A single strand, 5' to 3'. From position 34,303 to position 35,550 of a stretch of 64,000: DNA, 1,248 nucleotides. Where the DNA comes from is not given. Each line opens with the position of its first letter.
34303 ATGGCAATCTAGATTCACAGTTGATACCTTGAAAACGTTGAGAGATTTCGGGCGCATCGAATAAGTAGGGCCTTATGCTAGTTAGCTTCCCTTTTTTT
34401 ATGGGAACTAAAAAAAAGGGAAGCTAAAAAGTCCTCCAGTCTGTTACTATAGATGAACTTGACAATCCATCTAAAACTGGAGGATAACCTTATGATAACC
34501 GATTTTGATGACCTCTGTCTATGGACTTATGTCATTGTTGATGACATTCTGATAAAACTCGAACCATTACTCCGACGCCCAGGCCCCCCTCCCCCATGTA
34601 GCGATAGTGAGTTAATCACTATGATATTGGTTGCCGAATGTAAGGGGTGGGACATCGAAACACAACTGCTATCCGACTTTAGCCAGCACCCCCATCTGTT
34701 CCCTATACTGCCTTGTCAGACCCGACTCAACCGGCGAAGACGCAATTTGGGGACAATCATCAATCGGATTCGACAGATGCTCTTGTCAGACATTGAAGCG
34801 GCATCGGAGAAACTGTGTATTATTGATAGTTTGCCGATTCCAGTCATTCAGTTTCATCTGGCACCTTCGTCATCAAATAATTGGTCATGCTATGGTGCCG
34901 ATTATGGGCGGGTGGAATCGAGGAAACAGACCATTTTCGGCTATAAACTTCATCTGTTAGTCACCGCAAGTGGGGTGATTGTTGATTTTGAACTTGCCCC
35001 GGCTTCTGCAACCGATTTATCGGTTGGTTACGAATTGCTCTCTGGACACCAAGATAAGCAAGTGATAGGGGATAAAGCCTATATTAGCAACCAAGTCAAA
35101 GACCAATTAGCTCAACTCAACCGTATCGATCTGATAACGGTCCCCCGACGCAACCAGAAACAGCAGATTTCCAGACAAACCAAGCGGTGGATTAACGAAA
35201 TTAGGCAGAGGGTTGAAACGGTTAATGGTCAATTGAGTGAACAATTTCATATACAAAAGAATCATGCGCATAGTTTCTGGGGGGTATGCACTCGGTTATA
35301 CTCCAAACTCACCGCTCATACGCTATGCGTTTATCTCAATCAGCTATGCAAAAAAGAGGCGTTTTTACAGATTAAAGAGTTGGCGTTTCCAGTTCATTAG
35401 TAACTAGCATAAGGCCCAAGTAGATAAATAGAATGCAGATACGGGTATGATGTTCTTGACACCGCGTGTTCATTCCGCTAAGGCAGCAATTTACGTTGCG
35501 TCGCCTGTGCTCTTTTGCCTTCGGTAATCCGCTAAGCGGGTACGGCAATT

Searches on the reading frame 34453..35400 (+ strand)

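Call 47: search_protein_families(library=ncbifam, proteins=[window:34453-35400:+], max_evalue=0.00001)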
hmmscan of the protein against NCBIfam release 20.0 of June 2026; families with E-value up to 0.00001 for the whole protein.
window:34453-35400:+ (315 aa): 5 families
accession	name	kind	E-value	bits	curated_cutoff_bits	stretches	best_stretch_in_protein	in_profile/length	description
NF033520.1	transpos_IS982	equivalog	8e-60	202.4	130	1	50-292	1-242/243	IS982 family transposase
NF033580.1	transpos_IS5_3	equivalog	1.3e-14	54.4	110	1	90-264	63-231/258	IS5 family transposase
NF033581.1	transpos_IS5_4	equivalog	5.2e-13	49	140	1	150-288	141-281/285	IS5 family transposase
NF033551.1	transpos_IS1182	equivalog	5.2e-09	35.5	270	1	156-264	260-377/488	IS1182 family transposase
NF033578.1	transpos_IS5_1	equivalog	7.2e-06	25.4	275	0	156-276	276-398/419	IS5 family transposase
